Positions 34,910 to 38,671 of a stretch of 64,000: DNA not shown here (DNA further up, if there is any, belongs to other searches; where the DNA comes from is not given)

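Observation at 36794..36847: The M1-peptidase catalytic signatures are systematically lost: GGGWRMD replaces GAMEN and no HExxH occurs in any of the three paralogs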

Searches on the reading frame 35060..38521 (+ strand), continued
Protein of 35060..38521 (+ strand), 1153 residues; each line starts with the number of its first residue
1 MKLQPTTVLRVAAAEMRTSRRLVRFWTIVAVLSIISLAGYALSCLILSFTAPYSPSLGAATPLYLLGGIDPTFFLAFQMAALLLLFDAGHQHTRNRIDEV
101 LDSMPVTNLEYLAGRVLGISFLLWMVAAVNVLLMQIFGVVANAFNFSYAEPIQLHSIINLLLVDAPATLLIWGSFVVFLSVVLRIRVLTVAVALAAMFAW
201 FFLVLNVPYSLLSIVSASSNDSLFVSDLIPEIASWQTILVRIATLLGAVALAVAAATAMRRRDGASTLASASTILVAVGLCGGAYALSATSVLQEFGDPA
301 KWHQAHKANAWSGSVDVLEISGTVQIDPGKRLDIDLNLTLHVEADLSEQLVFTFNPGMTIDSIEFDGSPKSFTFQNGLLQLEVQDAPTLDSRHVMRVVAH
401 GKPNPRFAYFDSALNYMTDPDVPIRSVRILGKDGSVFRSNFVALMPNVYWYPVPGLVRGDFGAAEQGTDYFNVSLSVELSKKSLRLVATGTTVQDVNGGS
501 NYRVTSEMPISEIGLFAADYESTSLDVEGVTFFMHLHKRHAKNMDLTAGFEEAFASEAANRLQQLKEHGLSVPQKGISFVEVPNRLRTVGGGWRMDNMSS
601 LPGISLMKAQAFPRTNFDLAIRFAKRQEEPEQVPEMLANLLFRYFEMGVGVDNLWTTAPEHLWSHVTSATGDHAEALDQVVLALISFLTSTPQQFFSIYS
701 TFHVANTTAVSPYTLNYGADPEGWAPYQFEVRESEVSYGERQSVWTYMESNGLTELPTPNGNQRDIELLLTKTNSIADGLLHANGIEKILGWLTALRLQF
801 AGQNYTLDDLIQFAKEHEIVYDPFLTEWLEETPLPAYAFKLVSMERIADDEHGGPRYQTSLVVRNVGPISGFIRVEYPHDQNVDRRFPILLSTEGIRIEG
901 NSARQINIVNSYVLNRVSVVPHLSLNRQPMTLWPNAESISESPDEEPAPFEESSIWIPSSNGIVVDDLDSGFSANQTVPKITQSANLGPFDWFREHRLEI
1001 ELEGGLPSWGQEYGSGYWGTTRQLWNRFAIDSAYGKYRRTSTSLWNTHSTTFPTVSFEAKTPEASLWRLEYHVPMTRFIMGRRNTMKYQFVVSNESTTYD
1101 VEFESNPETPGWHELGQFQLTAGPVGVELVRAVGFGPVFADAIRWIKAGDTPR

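Call 33: predict_structure(alignment_id=A1)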
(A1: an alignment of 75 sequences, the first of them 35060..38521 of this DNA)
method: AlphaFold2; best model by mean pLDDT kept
length: 1153 residues; sequences in the alignment: 75
mean_pLDDT: 87.6   pTM: 0.87
mean pLDDT of the five models: 87.6, 86.8, 86.2, 85.9, 84.6
residues with pLDDT >= 90: 654; 70-90: 412; 50-70: 75; < 50: 12
segments of 3 or more residues with pLDDT < 50: 1011-1016
pLDDT, mean of each block of 10 residues (from residue 1): 80 90 91 91 91 90 83 87 84 74 77 93 95 94 87 89 91 94 90 94 89 72 68 85 93 88 69 90 93 90 93 88 97 97 75 97 94 95 72 94 95 92 87 93 96 92 88 96 93 77 94 96 90 93 78 87 82 91 93 92 94 88 81 86 90 91 94 94 91 84 87 73 57 85 90 91 94 95 92 94 95 95 93 91 91 92 95 91 65 91 95 90 91 80 89 89 91 87 67 74 80 50 84 88 84 93 94 73 77 92 85 93 95 88 91 57
secondary structure, 60 per line:
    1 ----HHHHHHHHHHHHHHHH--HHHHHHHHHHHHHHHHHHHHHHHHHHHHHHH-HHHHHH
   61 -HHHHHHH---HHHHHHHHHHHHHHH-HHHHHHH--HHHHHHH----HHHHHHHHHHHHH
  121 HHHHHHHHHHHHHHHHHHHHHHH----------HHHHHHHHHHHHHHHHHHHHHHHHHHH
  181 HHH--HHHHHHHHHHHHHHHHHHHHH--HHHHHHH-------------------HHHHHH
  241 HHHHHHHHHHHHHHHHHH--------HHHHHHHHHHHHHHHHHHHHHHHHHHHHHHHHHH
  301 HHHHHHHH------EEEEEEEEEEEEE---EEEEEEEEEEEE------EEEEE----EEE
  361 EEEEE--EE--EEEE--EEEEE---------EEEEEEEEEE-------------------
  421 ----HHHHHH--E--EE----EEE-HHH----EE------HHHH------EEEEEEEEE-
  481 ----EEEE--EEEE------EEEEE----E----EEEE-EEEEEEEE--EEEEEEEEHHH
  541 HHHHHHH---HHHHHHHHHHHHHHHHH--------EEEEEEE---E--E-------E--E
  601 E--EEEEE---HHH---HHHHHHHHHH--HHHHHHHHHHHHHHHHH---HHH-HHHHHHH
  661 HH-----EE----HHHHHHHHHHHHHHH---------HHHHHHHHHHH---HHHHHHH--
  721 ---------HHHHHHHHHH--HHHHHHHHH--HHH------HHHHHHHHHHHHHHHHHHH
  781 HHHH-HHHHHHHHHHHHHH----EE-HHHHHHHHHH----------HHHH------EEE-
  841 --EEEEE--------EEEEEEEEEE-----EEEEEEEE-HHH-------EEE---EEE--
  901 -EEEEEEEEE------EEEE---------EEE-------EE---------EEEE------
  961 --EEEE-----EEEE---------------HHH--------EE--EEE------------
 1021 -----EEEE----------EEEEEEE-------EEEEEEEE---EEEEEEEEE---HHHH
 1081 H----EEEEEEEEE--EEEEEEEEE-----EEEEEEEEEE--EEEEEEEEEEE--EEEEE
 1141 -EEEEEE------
elements in order (helices of 4 or more, strands of 3 or more residues): H5-20 H23-53 H55-60 H62-68 H72-86 H88-94 H97-103 H108-143 H154-183 H186-206 H209-215 H235-258 H267-308 E315-327 E331-342 E349-353 E358-365 E372-375 E378-382 E392-401 H425-430 E442-444 H461-464 E471-479 E485-488 E491-494 E501-505 E515-518 E520-527 E530-537 H538-547 H551-567 E576-582 E604-608 H618-627 H630-646 H654-662 H674-688 H698-708 H712-718 H730-739 H742-750 H762-784 H786-799 H807-816 H827-830 E837-839 E843-847 E856-865 E871-878 E890-892 E896-898 E902-910 E917-920 E930-932 E951-954 E963-966 E972-975 E1006-1008 E1026-1029 E1040-1046 E1054-1061 E1065-1073 H1077-1081 E1086-1094 E1097-1105 E1111-1120 E1123-1133 E1136-1140 E1142-1147

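Call 35: fold_search(model_id=the predicted structure, library=pdb)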
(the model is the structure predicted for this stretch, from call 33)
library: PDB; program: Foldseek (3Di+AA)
matches with E <= 10: 1253; with E <= 0.001: 208
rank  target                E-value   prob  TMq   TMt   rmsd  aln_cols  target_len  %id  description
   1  4p8q_B                2.2e-15  1.00  0.30  0.39   9.0       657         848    8  Crystal Structure of Human Insulin Regulated Aminopeptidase with Alanine in Active Site (released 2014-12-03)
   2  4j3b                  3.1e-15  1.00  0.31  0.38   9.3       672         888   11  A naturally variable residue in the S1 subsite of M1-family aminopeptidases modulates catalytic properties and promotes  (released 2013-08-07)
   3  6ea4_B                5.6e-15  1.00  0.28  0.37   9.9       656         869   10  ERAP2 bound to Aryl Sulfonamide Uncompetitive Inhibitor (released 2019-12-18)
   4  4z7i_B                7.8e-15  1.00  0.31  0.40   8.9       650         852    8  Crystal structure of insulin regulated aminopeptidase in complex with ligand (released 2015-08-26)
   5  5xm7                  8.5e-15  1.00  0.32  0.40   8.6       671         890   11  Crystal structure of Plasmodium falciparum aminopeptidase N in complex with (S)-2-((2S,3R)-3-amino-2-hydroxy-4-phenylbut (released 2018-06-20)
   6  5cu5_A                8.9e-15  1.00  0.30  0.39   9.1       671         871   10  Crystal structure of ERAP2 without catalytic Zn(II) atom (released 2015-09-23)
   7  2gtq                  1.1e-14  1.00  0.28  0.36  10.1       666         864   11  Crystal structure of aminopeptidase N from human pathogen Neisseria meningitidis (released 2006-05-30)
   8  6oiu_D                1.1e-14  1.00  0.31  0.39   9.1       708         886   10  X-ray crystal structure of the ectodomain of the Toxoplasma gondii ME49 Aminopeptidase N (TGME49_224350) (released 2020-09-30)
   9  5j6s_B                1.1e-14  1.00  0.29  0.37   9.6       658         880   10  Crystal structure of Endoplasmic Reticulum Aminopeptidase 2 (ERAP2) in complex with a hydroxamic derivative ligand (released 2017-03-15)
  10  8cgp_B                1.2e-14  1.00  0.31  0.40   8.5       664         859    8  Insulin regulated aminopeptidase (IRAP) in complex with an allosteric aryl sulfonamide inhibitor (released 2024-01-31)
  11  5y1x                  1.2e-14  1.00  0.31  0.39   8.9       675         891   11  Crystal structure of Plasmodium falciparum aminopeptidase N in complex with actinonin (released 2018-08-01)
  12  5zi5_A                1.3e-14  1.00  0.29  0.38   9.7       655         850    9  Crystal structure of Legionella pneumophila aminopeptidase A (released 2018-09-19)
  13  6ydx_B                1.3e-14  1.00  0.30  0.40   8.9       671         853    8  Insulin-regulated aminopeptidase complexed with a macrocyclic peptidic inhibitor (released 2020-07-22)
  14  4qpe                  1.3e-14  1.00  0.30  0.38   8.8       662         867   11  Crystal structure of Aminopeptidase N in complex with N-cyclohexyl-1,2-diaminoethylphosphonic acid (released 2014-09-24)
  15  4qhp                  1.3e-14  1.00  0.29  0.38   9.4       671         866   11  Crystal structure of Aminopeptidase N in complex with the phosphinic dipeptide analogue LL-(R,S)-hPheP[CH2]Phe(4-CH2NH2) (released 2014-09-24)
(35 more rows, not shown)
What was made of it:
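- M1 fold: Foldseek top 50 are all M1 aminopeptidases, E 2e-15 to 8e-14, with 208 hits at E<=1e-3 (call 35), from a model with pLDDT 87.6 (call 33). 650-700 aligned columns span two consecutive domains in the same order, with probability 1.00 for more than 50 M1 structures (call 35).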

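Call 43: search_protein_representatives(alignment_id=A1)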
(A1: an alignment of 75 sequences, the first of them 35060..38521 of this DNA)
Query: 75 sequences, 1150 profile positions. Proteins with E-value up to 0.001 (for the whole library): 2416; up to 1e-10: 1509; up to 1e-30: 1033. The best 150 are listed.
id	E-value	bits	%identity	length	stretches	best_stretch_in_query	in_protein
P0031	0.0e+00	1585.2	-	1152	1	1-1148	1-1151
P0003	0.0e+00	1554.1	-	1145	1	1-1148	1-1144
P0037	0.0e+00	1538.6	-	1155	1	1-1147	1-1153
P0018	0.0e+00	1487.2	-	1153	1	2-1146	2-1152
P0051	0.0e+00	1485.8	-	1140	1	31-1148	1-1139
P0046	0.0e+00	1441.9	-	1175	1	5-1148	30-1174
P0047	0.0e+00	1431.9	-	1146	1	1-1148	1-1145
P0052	0.0e+00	1400.8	-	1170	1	3-1147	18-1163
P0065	0.0e+00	1397.5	-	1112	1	23-1148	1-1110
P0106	0.0e+00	1394.3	-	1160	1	4-1148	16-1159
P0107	0.0e+00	1393.1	-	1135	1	7-1148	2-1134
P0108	0.0e+00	1356.1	-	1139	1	2-1148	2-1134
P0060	0.0e+00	1352.9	-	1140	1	4-1145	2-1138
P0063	0.0e+00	1346.4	-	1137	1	11-1148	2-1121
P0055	0.0e+00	1335.4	-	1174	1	2-1147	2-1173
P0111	0.0e+00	1304.1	-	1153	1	6-1148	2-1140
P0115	0.0e+00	1209.7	-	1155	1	6-1146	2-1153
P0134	0.0e+00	1022.7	-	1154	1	4-1146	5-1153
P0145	1.7e-291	986.4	-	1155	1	5-1148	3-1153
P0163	1.6e-281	953.4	-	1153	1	4-1147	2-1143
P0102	2.6e-280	949.4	-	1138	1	6-1147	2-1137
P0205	5.7e-268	908.5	-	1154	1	7-1148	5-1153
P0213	8.1e-264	894.8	-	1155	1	3-1148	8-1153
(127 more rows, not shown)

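Call 60: find_related_loci(query=A1, collection=genome_contigs, flank=10000)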
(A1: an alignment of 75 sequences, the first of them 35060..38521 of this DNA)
Query A1 (1153 aa) in genome_contigs; peptide patterns used: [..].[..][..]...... (x = any residue, [..] = any of these).
333 stretches matched a pattern; 192 encode a relative of the query (tblastn E <= 1e-3); the best 80 are kept; 78 distinct loci.
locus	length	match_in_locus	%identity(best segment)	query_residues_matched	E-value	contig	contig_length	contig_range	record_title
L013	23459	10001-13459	88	1-1152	0e+0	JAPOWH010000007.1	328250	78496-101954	MAG: Gammaproteobacteria bacterium isolate COS2_bin_1 NODE_12_length_328250_cov_17.181, whole genome shotgun sequence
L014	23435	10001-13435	66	1-1151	0e+0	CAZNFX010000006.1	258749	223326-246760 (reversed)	MAG TPA_asm: uncultured Pseudomonadales bacterium isolate SRP109090_co1_149 genome assembly, contig: NODE_15_length_2587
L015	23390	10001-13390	57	1-1147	0e+0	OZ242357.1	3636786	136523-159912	MAG: Pseudomonadales bacterium isolate 7205e55f-24b8-4b69-9cd3-4ba8f95682cb genome assembly, chromosome: 1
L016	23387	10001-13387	57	1-1147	0e+0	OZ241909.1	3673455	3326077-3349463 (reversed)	MAG: Candidatus Azotimanducaceae bacterium isolate 1162e259-e2cb-4129-9ddd-c858584b4c03 genome assembly, chromosome: 1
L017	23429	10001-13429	57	1-1147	0e+0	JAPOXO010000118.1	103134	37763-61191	MAG: Gammaproteobacteria bacterium isolate COS3_bin_7 NODE_92_length_103134_cov_11.1413, whole genome shotgun sequence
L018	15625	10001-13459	44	1-1147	0e+0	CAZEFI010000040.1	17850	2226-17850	MAG TPA_asm: uncultured Pseudomonadales bacterium isolate SRP109090_co2_73 genome assembly, contig: NODE_4521_length_178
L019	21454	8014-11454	44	1-1147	0e+0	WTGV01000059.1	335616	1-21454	MAG: Pseudomonadales bacterium isolate CO36404bin_7 NODE_4_length_335616_cov_25.744351, whole genome shotgun sequence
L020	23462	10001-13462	43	1-1148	0e+0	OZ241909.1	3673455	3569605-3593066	MAG: Candidatus Azotimanducaceae bacterium isolate 1162e259-e2cb-4129-9ddd-c858584b4c03 genome assembly, chromosome: 1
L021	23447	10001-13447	43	5-1147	0e+0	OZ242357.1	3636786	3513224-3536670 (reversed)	MAG: Pseudomonadales bacterium isolate 7205e55f-24b8-4b69-9cd3-4ba8f95682cb genome assembly, chromosome: 1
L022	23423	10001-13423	44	8-1147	0e+0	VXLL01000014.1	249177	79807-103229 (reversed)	MAG: Gammaproteobacteria bacterium isolate SB0661_bin_12 NODE_44_length_249177_cov_25.053729, whole genome shotgun seque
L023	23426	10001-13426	43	8-1147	0e+0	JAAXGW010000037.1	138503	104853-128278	MAG: OMG group bacterium isolate Plut_88873 unfiltered_Plut_88873_genomic_contig_676211, whole genome shotgun sequence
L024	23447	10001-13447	43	6-1150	0e+0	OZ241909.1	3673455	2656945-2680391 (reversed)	MAG: Candidatus Azotimanducaceae bacterium isolate 1162e259-e2cb-4129-9ddd-c858584b4c03 genome assembly, chromosome: 1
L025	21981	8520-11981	42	1-1148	0e+0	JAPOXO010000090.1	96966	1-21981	MAG: Gammaproteobacteria bacterium isolate COS3_bin_7 NODE_104_length_96966_cov_10.2334, whole genome shotgun sequence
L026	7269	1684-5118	43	6-1150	0e+0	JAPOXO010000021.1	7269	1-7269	MAG: Gammaproteobacteria bacterium isolate COS3_bin_7 NODE_2076_length_7269_cov_8.89534, whole genome shotgun sequence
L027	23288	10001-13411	42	11-1148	0e+0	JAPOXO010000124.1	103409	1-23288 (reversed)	MAG: Gammaproteobacteria bacterium isolate COS3_bin_7 NODE_91_length_103409_cov_9.50322, whole genome shotgun sequence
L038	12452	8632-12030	34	7-1145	0e+0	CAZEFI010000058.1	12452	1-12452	MAG TPA_asm: uncultured Pseudomonadales bacterium isolate SRP109090_co2_73 genome assembly, contig: NODE_7533_length_124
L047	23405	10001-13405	28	11-1146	8e-133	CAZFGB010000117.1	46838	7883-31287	MAG TPA_asm: uncultured Pseudomonadales bacterium isolate SRP338948_co1_153 genome assembly, contig: k141_112577, whole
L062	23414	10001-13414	28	9-1146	2e-123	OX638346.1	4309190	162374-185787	MAG: uncultured Pseudomonadales bacterium isolate d827bc71-510b-42c7-8643-a16607f70ddf genome assembly, chromosome: 1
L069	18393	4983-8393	29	9-1145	3e-128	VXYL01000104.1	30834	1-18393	MAG: Gammaproteobacteria bacterium isolate SB0670_bin_10 NODE_758_length_30834_cov_13.677377, whole genome shotgun seque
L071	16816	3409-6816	28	11-1153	7e-119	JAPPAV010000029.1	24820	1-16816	MAG: Gammaproteobacteria bacterium isolate IRC1_bin_7 NODE_1327_length_24820_cov_10.7977, whole genome shotgun sequence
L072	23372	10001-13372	30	14-1153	7e-119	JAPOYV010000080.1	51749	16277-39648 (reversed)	MAG: Gammaproteobacteria bacterium isolate COS4_bin_44 NODE_648_length_51749_cov_13.5495, whole genome shotgun sequence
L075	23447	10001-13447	28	8-1153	1e-117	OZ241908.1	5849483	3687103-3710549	MAG: Candidatus Azotimanducaceae bacterium isolate 16e1fe49-7b92-4528-a68f-5a19ecc53174 genome assembly, chromosome: 1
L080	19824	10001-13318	29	9-1153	4e-116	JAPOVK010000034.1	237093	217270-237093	MAG: Gammaproteobacteria bacterium isolate COS1_bin_18 NODE_30_length_237093_cov_28.5451, whole genome shotgun sequence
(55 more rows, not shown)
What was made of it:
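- The family is expanded to many paralogs per genome in sponge- and marine-associated Pseudomonadales (call 60), a pattern typical of surface or interaction proteins.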
